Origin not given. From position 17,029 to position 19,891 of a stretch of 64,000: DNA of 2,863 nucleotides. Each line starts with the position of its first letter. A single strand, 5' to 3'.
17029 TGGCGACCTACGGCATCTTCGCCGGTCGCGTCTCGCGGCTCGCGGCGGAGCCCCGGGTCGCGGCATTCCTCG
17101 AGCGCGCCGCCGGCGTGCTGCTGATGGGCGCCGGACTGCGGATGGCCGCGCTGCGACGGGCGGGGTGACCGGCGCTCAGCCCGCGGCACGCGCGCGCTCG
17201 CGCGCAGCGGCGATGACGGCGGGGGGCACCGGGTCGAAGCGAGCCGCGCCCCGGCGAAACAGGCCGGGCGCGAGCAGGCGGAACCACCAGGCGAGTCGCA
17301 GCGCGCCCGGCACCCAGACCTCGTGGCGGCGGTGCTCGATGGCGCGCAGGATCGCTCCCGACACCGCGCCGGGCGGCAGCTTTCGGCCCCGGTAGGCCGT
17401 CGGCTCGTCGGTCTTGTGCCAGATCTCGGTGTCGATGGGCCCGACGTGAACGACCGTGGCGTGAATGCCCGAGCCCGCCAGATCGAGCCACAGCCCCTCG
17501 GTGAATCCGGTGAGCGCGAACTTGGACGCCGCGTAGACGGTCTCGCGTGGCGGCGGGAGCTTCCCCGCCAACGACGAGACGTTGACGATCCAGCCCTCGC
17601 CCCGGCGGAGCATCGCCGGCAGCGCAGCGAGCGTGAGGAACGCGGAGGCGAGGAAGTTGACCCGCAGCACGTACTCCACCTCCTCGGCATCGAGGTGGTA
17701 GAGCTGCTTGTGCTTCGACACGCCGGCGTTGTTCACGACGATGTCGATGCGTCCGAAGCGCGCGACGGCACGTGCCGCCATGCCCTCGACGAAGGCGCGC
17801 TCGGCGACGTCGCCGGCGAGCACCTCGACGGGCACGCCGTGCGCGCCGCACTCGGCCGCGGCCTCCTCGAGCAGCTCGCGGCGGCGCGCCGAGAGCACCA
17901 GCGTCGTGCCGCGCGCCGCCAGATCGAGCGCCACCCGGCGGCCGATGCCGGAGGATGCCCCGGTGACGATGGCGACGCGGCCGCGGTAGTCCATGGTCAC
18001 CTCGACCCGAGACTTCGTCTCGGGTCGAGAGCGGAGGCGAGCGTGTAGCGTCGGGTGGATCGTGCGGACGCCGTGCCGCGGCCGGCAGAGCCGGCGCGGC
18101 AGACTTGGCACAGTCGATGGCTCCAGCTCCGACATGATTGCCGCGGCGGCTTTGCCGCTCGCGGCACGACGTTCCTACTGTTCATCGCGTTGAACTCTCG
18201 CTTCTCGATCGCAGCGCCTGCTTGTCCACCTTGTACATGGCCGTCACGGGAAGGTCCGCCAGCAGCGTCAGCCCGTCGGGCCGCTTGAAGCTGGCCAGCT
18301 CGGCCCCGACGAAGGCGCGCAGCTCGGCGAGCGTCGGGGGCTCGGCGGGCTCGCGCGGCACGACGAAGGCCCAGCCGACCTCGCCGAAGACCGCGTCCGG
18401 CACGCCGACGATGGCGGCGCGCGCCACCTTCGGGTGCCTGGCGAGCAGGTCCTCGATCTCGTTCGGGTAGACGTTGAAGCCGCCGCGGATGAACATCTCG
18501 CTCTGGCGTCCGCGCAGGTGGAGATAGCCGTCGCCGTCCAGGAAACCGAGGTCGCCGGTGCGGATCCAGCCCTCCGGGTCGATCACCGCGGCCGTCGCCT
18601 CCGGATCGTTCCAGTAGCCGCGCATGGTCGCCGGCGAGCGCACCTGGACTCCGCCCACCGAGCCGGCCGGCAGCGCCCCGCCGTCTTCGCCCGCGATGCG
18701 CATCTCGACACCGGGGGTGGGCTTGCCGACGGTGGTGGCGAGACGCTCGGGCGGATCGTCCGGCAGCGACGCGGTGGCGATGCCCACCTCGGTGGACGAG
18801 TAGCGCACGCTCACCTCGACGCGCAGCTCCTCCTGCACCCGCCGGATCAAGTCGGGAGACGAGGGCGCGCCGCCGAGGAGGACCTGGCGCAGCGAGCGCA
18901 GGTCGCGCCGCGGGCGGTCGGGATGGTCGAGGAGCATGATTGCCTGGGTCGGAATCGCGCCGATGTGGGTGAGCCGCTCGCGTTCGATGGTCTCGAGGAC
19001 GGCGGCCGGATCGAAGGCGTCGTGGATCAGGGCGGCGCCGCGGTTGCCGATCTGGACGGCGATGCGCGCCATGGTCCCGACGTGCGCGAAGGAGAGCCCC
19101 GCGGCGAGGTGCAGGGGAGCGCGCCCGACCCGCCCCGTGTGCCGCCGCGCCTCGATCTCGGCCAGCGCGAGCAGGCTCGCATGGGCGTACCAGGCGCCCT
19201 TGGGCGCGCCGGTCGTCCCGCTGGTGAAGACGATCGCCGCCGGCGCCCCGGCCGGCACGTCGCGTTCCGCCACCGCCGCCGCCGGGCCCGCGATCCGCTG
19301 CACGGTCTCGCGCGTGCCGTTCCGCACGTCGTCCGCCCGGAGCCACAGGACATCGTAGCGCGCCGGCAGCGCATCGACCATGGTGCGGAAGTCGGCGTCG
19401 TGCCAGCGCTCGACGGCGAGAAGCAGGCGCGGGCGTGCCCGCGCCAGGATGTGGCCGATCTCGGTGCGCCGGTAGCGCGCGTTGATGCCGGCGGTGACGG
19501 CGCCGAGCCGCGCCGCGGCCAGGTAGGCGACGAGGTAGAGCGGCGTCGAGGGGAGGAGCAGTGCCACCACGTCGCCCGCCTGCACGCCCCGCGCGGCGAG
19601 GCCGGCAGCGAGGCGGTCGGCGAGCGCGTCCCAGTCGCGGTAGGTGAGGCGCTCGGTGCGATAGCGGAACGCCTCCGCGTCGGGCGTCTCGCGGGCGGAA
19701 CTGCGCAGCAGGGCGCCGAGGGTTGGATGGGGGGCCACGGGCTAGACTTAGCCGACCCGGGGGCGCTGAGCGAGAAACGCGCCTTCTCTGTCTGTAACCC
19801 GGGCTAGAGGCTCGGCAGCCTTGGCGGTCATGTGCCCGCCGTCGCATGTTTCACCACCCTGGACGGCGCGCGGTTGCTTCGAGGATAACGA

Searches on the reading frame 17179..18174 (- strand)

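Call 65: search_protein_families(library=pfam, proteins=[window:17179-18174:-], max_evalue=0.001)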
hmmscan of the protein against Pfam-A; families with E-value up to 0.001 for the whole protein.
window:17179-18174:- (332 aa): 5 families
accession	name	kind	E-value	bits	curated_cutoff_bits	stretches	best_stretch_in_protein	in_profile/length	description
PF00106.31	adh_short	-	6.2e-53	179.6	26.6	1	66-257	1-192/195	short chain dehydrogenase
PF13561.12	adh_short_C2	-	5.7e-35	121.4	27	1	72-257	1-186/236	Enoyl-(Acyl carrier protein) reductase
PF08659.16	KR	-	1.6e-17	64.5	22.6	1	69-248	4-179/180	KR domain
PF23441.1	SDR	-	0.00012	22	27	1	69-254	11-201/258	SDR-like rossmann domain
PF01370.27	Epimerase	-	0.00034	20.5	20.9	1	69-209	2-126/240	NAD dependent epimerase/dehydratase family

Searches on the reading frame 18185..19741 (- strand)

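Call 65: search_protein_families(library=pfam, proteins=[window:18185-19741:-], max_evalue=0.001)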
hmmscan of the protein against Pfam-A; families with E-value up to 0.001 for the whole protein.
window:18185-19741:- (519 aa): 2 families
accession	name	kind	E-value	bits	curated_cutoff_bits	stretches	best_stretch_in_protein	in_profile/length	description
PF00501.34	AMP-binding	-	8.2e-77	259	29.9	1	13-377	2-384/384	AMP-binding enzyme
PF13193.12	AMP-binding_C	-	2.1e-17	64.3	24.5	1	428-501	1-73/76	AMP-binding enzyme C-terminal domain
